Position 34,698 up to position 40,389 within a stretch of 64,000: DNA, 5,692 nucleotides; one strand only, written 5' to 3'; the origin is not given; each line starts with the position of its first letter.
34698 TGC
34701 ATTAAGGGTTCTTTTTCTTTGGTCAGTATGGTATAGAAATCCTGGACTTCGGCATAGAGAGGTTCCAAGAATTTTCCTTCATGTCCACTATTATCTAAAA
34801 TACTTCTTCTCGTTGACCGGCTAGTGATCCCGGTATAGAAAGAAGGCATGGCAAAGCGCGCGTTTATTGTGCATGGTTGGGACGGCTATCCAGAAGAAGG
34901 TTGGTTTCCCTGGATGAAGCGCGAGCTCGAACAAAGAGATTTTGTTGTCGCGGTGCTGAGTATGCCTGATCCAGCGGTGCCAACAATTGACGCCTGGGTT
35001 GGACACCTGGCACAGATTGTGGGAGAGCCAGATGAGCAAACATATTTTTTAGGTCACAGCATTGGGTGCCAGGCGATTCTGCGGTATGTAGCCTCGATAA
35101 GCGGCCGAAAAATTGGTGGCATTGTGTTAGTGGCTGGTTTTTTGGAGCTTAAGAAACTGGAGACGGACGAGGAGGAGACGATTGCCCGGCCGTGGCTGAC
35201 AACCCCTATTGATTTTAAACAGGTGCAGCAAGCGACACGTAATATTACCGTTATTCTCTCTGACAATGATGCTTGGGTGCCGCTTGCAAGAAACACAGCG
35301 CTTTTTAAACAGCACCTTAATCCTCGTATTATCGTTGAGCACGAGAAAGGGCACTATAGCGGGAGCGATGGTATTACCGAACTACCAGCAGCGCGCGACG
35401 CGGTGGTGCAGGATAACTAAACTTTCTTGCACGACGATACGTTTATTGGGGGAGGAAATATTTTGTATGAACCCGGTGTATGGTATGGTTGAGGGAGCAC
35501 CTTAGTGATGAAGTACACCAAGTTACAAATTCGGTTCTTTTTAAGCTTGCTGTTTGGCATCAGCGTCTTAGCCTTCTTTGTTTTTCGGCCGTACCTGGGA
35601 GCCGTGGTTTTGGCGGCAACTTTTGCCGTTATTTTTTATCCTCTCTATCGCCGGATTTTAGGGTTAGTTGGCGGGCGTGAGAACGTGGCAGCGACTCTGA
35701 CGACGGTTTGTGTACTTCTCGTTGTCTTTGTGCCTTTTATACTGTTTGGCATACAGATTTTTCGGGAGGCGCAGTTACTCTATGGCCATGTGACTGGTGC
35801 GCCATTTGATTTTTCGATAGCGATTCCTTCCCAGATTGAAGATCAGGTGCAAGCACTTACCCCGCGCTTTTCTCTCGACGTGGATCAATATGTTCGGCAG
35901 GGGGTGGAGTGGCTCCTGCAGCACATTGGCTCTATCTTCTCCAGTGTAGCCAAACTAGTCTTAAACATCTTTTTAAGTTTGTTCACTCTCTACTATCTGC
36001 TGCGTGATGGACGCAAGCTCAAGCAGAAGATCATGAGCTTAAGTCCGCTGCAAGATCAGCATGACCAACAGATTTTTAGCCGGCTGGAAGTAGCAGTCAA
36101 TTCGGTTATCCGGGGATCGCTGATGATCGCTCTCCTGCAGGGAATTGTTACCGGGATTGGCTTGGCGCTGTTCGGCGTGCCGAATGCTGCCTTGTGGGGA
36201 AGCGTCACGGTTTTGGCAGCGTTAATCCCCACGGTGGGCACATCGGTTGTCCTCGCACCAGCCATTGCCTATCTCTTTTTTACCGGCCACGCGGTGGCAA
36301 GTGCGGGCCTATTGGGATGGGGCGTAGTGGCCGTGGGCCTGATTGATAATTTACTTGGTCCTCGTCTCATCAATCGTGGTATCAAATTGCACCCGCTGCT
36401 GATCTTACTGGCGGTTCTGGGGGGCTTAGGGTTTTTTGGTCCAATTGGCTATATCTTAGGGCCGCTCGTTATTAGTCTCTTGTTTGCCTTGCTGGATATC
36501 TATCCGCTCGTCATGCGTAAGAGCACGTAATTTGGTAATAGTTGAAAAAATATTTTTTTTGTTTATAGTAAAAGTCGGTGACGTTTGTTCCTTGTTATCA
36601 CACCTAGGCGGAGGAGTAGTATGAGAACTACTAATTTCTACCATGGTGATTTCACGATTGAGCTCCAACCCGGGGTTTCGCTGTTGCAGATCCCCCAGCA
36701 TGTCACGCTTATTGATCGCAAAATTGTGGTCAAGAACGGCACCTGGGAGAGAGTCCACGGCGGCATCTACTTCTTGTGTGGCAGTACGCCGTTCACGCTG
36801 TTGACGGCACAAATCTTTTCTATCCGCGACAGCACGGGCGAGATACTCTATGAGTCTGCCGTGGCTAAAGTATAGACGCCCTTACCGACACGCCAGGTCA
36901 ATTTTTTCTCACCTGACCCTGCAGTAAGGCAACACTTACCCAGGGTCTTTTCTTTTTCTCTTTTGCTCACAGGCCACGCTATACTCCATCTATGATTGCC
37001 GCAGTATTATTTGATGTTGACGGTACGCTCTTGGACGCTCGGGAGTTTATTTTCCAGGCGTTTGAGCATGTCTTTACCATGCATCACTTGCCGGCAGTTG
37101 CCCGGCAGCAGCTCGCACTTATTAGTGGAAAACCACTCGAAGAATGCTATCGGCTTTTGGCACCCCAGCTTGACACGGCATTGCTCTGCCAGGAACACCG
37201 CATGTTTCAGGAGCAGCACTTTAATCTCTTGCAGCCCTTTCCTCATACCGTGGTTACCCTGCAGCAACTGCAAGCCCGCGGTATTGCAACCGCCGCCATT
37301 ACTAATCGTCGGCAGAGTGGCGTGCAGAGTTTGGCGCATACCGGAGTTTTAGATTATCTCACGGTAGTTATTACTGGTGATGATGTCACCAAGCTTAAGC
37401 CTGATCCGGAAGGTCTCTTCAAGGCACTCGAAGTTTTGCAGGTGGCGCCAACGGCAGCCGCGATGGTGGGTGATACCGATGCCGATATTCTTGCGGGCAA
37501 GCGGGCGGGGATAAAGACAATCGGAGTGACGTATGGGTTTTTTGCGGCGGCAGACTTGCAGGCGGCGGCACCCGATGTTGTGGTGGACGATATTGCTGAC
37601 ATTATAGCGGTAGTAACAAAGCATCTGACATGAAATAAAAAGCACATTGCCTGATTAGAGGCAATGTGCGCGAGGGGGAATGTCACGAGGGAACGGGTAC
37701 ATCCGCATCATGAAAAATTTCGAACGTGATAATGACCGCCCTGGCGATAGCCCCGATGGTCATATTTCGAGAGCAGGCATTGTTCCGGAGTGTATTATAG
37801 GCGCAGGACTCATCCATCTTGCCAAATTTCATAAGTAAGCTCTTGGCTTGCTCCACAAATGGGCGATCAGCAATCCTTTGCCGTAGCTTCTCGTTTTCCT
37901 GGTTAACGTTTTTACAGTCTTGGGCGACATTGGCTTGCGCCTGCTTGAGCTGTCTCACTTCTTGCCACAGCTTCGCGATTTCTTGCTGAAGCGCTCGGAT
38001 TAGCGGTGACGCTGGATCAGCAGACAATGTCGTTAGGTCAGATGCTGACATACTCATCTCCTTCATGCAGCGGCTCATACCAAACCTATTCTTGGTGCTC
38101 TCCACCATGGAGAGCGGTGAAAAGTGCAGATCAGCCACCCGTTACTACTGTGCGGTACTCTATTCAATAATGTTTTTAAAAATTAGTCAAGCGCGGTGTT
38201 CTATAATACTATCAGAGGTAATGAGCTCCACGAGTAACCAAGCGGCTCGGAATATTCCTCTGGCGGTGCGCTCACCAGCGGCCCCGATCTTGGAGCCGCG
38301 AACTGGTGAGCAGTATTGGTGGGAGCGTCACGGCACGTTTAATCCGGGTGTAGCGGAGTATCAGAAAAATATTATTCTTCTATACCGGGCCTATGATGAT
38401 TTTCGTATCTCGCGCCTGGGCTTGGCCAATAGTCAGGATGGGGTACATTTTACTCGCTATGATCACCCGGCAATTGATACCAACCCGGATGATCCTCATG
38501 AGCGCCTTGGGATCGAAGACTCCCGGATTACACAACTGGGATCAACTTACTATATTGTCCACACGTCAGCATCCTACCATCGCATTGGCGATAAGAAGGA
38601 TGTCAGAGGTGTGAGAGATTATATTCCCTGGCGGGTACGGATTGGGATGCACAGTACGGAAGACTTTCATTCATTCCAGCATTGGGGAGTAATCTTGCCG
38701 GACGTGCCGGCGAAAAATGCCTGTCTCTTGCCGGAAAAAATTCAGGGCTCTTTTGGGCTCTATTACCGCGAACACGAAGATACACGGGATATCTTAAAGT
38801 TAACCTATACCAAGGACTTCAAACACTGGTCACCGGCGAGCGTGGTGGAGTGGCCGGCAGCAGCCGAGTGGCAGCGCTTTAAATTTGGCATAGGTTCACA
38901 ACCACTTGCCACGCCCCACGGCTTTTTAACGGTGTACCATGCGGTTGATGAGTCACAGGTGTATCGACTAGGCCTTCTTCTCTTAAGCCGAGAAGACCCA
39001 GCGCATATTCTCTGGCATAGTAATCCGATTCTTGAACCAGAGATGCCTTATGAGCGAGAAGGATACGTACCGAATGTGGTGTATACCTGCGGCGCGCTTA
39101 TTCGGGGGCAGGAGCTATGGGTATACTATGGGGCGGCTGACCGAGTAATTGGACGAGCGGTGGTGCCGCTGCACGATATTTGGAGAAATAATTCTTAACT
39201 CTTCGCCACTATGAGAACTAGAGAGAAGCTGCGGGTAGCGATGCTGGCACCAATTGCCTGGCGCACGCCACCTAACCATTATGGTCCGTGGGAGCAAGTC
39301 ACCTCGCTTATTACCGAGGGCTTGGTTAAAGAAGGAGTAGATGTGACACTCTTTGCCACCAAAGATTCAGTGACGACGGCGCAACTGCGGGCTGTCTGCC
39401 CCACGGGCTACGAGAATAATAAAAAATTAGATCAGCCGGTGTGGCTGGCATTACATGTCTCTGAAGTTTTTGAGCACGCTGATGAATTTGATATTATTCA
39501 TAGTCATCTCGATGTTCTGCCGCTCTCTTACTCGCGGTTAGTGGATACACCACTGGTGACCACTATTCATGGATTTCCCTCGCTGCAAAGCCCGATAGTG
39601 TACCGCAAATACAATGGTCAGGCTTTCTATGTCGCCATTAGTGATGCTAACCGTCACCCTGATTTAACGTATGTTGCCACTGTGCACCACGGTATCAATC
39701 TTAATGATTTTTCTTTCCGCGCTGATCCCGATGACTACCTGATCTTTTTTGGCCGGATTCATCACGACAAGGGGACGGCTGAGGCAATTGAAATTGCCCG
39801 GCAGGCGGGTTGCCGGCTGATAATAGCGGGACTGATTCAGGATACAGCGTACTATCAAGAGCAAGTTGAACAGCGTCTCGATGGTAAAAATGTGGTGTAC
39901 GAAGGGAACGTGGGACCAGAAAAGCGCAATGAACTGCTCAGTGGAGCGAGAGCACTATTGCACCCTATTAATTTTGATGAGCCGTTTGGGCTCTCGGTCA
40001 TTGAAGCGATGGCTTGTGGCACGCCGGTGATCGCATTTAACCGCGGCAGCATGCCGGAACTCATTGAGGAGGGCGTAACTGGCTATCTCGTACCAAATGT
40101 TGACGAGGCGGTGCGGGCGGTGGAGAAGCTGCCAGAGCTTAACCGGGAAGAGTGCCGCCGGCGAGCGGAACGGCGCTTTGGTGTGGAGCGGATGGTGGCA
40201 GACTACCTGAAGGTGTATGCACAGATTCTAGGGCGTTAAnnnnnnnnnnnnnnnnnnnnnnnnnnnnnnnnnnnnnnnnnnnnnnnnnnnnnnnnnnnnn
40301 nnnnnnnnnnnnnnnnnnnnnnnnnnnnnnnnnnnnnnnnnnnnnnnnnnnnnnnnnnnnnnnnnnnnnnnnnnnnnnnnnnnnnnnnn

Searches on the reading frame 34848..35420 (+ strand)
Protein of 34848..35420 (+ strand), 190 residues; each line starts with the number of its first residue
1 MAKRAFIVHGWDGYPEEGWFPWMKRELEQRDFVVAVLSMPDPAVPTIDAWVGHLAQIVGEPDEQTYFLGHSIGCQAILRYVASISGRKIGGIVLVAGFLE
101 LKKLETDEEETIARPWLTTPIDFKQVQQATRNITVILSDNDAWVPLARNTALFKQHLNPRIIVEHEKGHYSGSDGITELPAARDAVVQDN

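Call 22: search_protein_families(library=pfam, proteins=[window:34848-35420:+], max_evalue=0.001)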
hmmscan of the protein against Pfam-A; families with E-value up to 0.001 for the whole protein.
window:34848-35420:+ (190 aa): 3 families
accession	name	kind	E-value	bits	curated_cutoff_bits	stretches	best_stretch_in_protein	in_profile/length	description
PF06821.19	Ser_hydrolase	-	6.5e-22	78.7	22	1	6-184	2-168/172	Serine hydrolase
PF10230.15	LIDHydrolase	-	5.7e-06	26.7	27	0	59-100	80-121/262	Lipid-droplet associated hydrolase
PF12697.13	Abhydrolase_6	-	5.8e-05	24.3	26.3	1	7-131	3-113/217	Alpha/beta hydrolase family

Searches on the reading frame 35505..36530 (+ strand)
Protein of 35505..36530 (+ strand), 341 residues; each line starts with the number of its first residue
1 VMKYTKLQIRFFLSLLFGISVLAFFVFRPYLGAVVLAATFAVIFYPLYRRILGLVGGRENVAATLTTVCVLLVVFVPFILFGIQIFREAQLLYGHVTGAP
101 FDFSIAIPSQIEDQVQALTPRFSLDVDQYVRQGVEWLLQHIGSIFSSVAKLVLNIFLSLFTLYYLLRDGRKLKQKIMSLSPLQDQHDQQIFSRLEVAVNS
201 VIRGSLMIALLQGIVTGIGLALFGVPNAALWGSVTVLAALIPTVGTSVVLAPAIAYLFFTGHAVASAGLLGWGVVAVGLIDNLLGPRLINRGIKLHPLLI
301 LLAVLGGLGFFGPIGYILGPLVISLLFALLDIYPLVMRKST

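Call 22: search_protein_families(library=pfam, proteins=[window:35505-36530:+], max_evalue=0.001)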
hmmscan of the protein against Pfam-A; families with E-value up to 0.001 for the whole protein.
window:35505-36530:+ (341 aa): 1 family
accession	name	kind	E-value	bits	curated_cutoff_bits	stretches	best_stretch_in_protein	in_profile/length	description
PF01594.21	AI-2E_transport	-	4.1e-52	177.8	34.3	1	11-333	4-326/327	AI-2E family transporter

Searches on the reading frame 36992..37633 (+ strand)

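Call 22: search_protein_families(library=pfam, proteins=[window:36992-37633:+], max_evalue=0.001)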
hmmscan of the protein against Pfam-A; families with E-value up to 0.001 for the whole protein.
window:36992-37633:+ (213 aa): 5 families
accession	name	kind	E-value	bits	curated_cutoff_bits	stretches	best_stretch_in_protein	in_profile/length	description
PF13419.12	HAD_2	-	2.3e-40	139.1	23.8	1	5-179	1-178/178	Haloacid dehalogenase-like hydrolase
PF00702.32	Hydrolase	-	1e-26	94.9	26.4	1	2-173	1-191/191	haloacid dehalogenase-like hydrolase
PF13242.12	Hydrolase_like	-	2.5e-16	59.8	22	1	136-203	4-74/75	HAD-hyrolase-like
PF13344.12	Hydrolase_6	-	0.00012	22.5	27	0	81-115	14-48/101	Haloacid dehalogenase-like hydrolase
PF12710.13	HAD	-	0.00028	21.8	27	1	5-166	1-185/189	haloacid dehalogenase-like hydrolase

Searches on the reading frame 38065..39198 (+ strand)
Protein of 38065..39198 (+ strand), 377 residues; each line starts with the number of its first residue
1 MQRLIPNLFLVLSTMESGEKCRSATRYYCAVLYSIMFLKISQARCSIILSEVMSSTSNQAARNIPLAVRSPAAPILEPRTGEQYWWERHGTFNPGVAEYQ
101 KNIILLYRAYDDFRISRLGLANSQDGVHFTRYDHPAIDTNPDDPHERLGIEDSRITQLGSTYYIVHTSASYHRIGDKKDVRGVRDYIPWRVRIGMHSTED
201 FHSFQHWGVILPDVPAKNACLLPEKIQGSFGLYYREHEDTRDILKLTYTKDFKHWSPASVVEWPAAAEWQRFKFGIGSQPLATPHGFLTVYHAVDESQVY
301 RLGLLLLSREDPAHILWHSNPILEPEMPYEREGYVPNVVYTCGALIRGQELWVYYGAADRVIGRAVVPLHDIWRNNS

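Call 3: search_protein_families(library=pfam, proteins=[window:38065-39198:+], max_evalue=0.1)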
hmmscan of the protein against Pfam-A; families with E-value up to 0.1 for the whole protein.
window:38065-39198:+ (377 aa): 1 family
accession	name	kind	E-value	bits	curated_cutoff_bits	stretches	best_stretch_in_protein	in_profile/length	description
PF04041.19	Glyco_hydro_130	-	4e-44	151.3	26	1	87-372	31-314/320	beta-1,4-mannooligosaccharide phosphorylase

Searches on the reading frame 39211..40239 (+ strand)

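Call 3: search_protein_families(library=pfam, proteins=[window:39211-40239:+], max_evalue=0.1)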
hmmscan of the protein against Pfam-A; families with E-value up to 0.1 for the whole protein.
window:39211-40239:+ (342 aa): 6 families
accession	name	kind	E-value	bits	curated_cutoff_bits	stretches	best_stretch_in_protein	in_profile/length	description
PF00534.26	Glycos_transf_1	-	3e-28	98.9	26.4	1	171-318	12-168/172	Glycosyl transferases group 1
PF13692.12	Glyco_trans_1_4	-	3.9e-23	82.7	27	1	176-307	3-139/142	Glycosyl transferases group 1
PF13439.12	Glyco_transf_4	-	1.5e-08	35.3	28.5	1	30-128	7-109/170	Glycosyltransferase Family 4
PF13524.12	Glyco_trans_1_2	-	6.1e-08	33.2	25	1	196-328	10-129/144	Glycosyl transferase-like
PF13579.12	Glyco_trans_4_4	-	0.00015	22.6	29.7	1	29-123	5-105/158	Glycosyl transferase 4-like domain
PF20706.3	GT4-conflict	-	0.00033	20.2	26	1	187-292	212-327/385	Family 4 Glycosyltransferase in conflict systems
